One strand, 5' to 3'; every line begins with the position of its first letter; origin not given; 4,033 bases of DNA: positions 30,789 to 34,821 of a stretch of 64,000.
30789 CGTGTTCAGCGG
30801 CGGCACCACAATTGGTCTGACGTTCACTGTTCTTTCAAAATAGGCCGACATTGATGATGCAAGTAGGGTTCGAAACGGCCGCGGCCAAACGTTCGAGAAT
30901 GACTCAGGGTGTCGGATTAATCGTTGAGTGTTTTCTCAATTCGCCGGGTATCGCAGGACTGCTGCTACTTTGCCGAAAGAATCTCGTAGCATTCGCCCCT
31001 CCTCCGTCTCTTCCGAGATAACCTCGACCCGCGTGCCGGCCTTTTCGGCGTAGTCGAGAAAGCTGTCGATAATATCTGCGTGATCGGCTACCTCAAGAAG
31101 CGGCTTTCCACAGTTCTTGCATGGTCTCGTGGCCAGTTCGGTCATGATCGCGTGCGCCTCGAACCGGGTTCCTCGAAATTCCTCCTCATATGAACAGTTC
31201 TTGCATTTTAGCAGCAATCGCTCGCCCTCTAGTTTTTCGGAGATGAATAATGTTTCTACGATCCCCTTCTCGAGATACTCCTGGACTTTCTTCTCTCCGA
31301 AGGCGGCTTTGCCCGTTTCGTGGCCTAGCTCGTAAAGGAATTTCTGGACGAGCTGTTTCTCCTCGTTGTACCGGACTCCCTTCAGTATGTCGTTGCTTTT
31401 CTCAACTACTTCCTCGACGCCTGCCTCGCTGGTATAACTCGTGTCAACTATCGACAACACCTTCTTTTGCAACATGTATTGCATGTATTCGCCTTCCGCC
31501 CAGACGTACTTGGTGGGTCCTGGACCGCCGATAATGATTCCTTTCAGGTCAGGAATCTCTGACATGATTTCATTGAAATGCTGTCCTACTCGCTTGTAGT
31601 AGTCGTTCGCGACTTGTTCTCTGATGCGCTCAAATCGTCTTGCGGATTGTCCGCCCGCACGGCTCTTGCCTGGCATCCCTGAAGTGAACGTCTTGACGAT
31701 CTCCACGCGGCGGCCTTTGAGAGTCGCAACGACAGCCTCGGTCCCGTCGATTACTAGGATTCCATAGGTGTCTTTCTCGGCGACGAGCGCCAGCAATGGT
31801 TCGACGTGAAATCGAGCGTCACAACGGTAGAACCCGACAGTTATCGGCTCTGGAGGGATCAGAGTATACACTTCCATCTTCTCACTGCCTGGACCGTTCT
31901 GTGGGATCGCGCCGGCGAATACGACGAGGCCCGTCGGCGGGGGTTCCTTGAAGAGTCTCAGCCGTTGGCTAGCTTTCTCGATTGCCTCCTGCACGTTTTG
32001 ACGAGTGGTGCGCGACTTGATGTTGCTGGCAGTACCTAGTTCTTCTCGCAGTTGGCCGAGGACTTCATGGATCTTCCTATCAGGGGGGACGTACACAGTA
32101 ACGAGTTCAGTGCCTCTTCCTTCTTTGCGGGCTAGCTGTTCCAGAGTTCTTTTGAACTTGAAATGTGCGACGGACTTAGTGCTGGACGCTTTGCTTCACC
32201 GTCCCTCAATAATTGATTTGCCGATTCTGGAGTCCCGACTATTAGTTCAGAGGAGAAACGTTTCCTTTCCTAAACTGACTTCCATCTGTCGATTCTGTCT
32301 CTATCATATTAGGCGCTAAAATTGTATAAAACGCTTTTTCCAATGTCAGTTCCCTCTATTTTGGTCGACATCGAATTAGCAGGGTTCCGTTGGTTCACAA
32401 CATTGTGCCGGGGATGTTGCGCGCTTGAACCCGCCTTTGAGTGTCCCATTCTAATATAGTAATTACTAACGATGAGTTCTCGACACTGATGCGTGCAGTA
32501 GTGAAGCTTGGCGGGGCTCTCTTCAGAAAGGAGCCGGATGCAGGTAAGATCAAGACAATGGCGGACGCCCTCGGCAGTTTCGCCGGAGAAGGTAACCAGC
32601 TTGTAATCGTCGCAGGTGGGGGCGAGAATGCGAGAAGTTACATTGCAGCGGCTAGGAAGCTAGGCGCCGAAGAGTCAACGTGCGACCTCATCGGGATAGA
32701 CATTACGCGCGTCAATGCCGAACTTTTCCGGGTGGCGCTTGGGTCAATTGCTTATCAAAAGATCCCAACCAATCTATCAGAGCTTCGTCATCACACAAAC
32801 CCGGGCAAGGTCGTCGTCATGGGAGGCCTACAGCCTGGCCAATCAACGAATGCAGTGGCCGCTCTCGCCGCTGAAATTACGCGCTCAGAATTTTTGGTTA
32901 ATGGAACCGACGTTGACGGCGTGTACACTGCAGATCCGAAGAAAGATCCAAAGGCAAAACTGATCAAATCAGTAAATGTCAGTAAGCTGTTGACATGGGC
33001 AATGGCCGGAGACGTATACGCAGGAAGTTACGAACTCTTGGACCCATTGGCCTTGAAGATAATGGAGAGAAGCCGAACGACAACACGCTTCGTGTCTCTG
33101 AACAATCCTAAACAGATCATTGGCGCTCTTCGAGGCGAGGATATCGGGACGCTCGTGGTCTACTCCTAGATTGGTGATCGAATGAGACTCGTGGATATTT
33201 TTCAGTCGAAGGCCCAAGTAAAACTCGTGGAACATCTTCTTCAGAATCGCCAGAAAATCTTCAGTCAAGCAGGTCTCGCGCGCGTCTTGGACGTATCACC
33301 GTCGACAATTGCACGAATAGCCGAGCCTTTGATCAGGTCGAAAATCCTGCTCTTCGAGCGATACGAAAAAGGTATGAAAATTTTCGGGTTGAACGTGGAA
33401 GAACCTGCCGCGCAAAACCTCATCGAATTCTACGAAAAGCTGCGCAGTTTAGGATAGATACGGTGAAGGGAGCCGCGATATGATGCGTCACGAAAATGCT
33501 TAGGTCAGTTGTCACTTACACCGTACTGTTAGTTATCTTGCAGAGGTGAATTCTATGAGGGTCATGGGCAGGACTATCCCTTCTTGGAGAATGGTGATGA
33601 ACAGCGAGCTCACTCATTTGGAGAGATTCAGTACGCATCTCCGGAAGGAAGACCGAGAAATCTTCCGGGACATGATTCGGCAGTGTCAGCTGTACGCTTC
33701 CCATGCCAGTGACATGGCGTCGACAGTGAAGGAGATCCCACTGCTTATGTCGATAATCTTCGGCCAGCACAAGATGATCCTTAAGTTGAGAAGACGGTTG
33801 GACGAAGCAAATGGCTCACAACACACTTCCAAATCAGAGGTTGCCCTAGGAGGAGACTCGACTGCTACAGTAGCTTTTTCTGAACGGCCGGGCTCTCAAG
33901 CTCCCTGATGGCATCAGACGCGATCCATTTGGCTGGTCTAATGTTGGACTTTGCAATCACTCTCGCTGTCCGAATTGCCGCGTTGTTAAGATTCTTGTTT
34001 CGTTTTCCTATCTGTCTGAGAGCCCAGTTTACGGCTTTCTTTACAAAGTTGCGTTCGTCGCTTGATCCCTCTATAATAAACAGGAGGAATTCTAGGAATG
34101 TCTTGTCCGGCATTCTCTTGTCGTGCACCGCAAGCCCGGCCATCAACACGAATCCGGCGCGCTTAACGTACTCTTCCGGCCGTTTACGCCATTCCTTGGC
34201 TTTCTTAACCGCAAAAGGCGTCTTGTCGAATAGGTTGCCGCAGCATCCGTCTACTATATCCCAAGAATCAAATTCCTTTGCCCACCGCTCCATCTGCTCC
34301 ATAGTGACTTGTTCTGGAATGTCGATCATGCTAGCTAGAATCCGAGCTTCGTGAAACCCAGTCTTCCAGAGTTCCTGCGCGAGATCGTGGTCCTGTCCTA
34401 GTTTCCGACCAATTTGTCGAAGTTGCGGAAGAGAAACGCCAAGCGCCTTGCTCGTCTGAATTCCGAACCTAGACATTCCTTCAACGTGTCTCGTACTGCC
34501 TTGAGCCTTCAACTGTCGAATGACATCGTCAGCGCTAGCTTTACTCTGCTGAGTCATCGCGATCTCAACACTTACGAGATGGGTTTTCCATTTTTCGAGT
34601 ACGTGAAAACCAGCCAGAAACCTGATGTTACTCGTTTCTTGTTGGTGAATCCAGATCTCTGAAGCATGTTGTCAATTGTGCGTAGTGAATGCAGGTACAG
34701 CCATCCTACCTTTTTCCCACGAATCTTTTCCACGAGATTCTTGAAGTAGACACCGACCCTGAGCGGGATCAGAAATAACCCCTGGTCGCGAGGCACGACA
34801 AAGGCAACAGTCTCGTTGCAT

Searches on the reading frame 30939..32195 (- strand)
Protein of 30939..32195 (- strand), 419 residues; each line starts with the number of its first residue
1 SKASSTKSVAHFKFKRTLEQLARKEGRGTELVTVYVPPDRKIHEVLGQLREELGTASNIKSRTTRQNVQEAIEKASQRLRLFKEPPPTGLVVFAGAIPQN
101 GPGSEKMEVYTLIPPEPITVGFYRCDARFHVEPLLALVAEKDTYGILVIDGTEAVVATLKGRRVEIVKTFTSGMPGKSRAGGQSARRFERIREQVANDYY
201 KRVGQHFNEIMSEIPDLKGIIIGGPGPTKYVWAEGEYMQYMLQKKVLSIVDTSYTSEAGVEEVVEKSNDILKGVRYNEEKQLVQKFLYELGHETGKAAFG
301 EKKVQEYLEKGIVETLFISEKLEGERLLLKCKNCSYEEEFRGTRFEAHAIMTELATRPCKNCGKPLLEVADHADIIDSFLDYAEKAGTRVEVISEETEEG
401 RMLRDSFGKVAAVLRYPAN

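Call 18: search_protein_families(library=pfam, proteins=[window:30939-32195:-], max_evalue=0.001)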
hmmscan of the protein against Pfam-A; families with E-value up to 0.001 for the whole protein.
window:30939-32195:- (419 aa): 5 families
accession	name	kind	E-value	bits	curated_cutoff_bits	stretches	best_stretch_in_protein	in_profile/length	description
PF03464.20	eRF1_2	-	1.3e-37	129.5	27.1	1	144-272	2-132/133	eRF1 domain 2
PF03465.20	eRF1_3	-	1.5e-22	80.5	25.8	1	277-417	2-105/106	eRF1 domain 3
PF03463.20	eRF1_1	-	1.2e-18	67.7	23.8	1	15-134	1-119/123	eRF1 domain 1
PF18854.6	baeRF_family10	-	2.4e-13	51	27.1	1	130-225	2-100/143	Bacterial archaeo-eukaryotic release factor family 10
PF18859.6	acVLRF1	-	4.4e-10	40.3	27.1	1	150-224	10-81/130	Actinobacteria/chloroflexi VLRF1 release factor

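Call 24: find_homologous_proteins(query=window:30939-32195:-, max_evalue=1e-60)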
Query window:30939-32195:- (419 aa): 6386 proteins with E <= 1e-60 among 8000 candidates; the best 120 are listed.
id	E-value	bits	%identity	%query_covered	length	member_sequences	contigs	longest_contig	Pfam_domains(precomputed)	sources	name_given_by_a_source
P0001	2.5e-248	841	90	99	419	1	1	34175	PF03465.21,PF03464.21,PF18854.7,PF18859.7,PF03463.21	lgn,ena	-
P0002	3.0e-247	838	89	100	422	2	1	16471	PF03465.21,PF03464.21,PF18854.7,PF18859.7,PF03463.21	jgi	jgi:peptide chain release factor subunit 1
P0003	1.4e-246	836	89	99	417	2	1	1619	PF03465.21,PF03464.21,PF18854.7,PF18859.7,PF03463.21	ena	-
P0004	9.5e-241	816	88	98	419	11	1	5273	PF03465.21,PF03464.21,PF18854.7,PF18859.7,PF03463.21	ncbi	-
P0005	1.0e-240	816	87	99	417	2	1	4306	PF03465.21,PF03464.21,PF18854.7,PF18859.7,PF03463.21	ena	-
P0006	6.8e-240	814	87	99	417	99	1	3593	PF03465.21,PF03464.21,PF18854.7,PF18859.7,PF03463.21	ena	-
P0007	1.2e-238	810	86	99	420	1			PF03465.21,PF03464.21,PF18854.7,PF18859.7,PF03463.21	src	-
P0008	1.3e-237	806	86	98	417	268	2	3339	PF03465.21,PF03464.21,PF18854.7,PF18859.7,PF03463.21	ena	-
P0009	5.9e-237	804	86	99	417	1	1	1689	PF03465.21,PF03464.21,PF18854.7,PF18859.7,PF03463.21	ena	-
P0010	6.2e-236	801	86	99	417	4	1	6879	PF03465.21,PF03464.21,PF18854.7,PF18859.7,PF03463.21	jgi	jgi:peptide chain release factor subunit 1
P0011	6.3e-236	801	85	99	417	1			PF03465.21,PF03464.21,PF18854.7,PF18859.7,PF03463.21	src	-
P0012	3.7e-235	798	85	99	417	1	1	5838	PF03465.21,PF03464.21,PF18854.7,PF18859.7,PF03463.21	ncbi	-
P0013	6.2e-235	797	85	99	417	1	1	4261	PF03465.21,PF03464.21,PF18854.7,PF18859.7,PF03463.21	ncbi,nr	ncbi:MAG TPA: peptide chain release factor aRF-1 [Candidatus Bathyarchaeia archaeon]|nr:peptide chai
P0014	8.9e-234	794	83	99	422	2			PF03465.21,PF03464.21,PF18854.7,PF18859.7,PF03463.21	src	-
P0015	2.2e-232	789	83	99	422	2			PF03465.21,PF03464.21,PF18854.7,PF18859.7,PF03463.21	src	-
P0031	8.5e-229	777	94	89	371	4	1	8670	PF03465.21,PF03464.21,PF18854.7,PF18859.7,PF03463.21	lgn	-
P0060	3.1e-220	749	82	95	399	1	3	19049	PF03465.21,PF03464.21,PF18854.7,PF18859.7,PF03463.21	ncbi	-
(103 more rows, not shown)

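Call 26: find_encoding_contigs(protein=P0031, flank=4000, max_places=3)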
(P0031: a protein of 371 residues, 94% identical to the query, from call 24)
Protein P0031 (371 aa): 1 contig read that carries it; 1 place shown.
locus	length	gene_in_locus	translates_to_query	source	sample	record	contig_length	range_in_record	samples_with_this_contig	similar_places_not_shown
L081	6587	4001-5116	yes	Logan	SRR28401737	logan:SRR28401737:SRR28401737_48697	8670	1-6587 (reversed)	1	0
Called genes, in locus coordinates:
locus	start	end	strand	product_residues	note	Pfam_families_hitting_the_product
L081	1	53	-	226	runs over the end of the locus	PF00696:AA_kinase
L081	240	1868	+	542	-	PF01835:MG2 (faint)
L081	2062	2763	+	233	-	PF10609:ParA, PF13614:AAA_31 (weak)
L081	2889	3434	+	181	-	PF02830:V4R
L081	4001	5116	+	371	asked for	PF03463:eRF1_1, PF18854:baeRF_family10, PF03464:eRF1_2, PF18859:acVLRF1, PF03465:eRF1_3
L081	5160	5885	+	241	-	PF00702:Hydrolase, PF13419:HAD_2, PF13242:Hydrolase_like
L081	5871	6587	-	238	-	?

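Call 27: find_encoding_contigs(protein=P0060, flank=3000, max_places=3)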
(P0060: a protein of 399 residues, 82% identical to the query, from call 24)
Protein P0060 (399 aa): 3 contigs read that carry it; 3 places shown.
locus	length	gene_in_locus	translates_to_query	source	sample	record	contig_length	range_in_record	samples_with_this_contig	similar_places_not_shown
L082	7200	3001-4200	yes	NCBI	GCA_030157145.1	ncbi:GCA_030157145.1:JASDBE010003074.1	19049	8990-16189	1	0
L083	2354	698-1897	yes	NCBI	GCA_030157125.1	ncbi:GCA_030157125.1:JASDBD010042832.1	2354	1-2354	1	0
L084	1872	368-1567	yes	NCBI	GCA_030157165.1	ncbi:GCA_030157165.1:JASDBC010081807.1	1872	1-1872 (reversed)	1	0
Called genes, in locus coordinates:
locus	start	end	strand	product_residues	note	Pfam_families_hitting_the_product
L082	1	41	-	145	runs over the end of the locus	PF00583:Acetyltransf_1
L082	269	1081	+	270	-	PF08713:DNA_alkylation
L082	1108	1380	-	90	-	-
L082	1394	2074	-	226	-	PF00696:AA_kinase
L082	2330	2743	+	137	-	PF04075:F420H2_quin_red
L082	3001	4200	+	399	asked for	PF03463:eRF1_1, PF18854:baeRF_family10, PF03464:eRF1_2, PF18859:acVLRF1, PF03465:eRF1_3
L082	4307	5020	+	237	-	PF00702:Hydrolase, PF13419:HAD_2, PF13242:Hydrolase_like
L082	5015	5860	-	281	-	PF01080:Presenilin (faint)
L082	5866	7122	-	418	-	PF00753:Lactamase_B, PF23023:Anti-Pycsar_Apyc1 (weak), PF12706:Lactamase_B_2 (weak), PF16661:Lactamase_B_6, PF10996:Beta-Casp, PF07521:RMMBL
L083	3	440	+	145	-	?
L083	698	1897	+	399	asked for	PF03463:eRF1_1, PF18854:baeRF_family10, PF03464:eRF1_2, PF18859:acVLRF1, PF03465:eRF1_3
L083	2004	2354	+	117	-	?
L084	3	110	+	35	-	?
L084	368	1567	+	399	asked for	PF03463:eRF1_1, PF18854:baeRF_family10, PF03464:eRF1_2, PF18859:acVLRF1, PF03465:eRF1_3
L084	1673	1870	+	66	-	?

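Call 28: find_encoding_contigs(protein=P0001, flank=10000, max_places=2)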
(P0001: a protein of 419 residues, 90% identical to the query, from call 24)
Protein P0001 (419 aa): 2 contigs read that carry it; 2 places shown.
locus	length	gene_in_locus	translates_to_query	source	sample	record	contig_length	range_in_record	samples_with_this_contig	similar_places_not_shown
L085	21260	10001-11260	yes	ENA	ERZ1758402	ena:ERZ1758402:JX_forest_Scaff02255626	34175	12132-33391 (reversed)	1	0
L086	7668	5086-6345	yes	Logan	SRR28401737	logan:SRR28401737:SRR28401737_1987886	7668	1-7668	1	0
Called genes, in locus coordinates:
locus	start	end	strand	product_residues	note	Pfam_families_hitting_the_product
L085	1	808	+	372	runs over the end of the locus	PF18822:CdvA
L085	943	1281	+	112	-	PF01918:Alba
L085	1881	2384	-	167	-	-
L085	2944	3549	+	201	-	-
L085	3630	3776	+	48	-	-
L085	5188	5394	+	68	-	-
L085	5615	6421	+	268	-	PF13489:Methyltransf_23, PF02353:CMAS (weak), PF03141:Methyltransf_29 (weak), PF08003:Methyltransf_9, PF13847:Methyltransf_31, PF08241:Methyltransf_11, PF08242:Methyltransf_12, PF13649:Methyltransf_25, +1 more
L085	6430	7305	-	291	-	PF01209:Ubie_methyltran, PF13489:Methyltransf_23, PF08241:Methyltransf_11, PF08242:Methyltransf_12, PF13649:Methyltransf_25, PF13847:Methyltransf_31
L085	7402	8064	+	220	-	PF01728:FtsJ (weak), PF13489:Methyltransf_23 (weak), PF13847:Methyltransf_31, PF08241:Methyltransf_11, PF08242:Methyltransf_12, PF13649:Methyltransf_25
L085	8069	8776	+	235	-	PF08713:DNA_alkylation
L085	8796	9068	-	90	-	-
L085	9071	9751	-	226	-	PF00696:AA_kinase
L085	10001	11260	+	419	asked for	PF03463:eRF1_1, PF18854:baeRF_family10, PF03464:eRF1_2, PF18859:acVLRF1, PF03465:eRF1_3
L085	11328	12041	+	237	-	PF00702:Hydrolase, PF13419:HAD_2, PF13242:Hydrolase_like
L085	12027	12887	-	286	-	PF01080:Presenilin (faint)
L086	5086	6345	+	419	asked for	PF03463:eRF1_1, PF18854:baeRF_family10, PF03464:eRF1_2, PF18859:acVLRF1, PF03465:eRF1_3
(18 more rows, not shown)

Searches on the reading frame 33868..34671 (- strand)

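Call 18: search_protein_families(library=pfam, proteins=[window:33868-34671:-], max_evalue=0.001)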
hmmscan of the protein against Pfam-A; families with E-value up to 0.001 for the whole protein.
window:33868-34671:- (268 aa): 1 family
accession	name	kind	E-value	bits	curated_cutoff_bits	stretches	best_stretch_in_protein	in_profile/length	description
PF08713.17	DNA_alkylation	-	1.3e-35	123.4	21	1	51-257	2-212/213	DNA alkylation repair enzyme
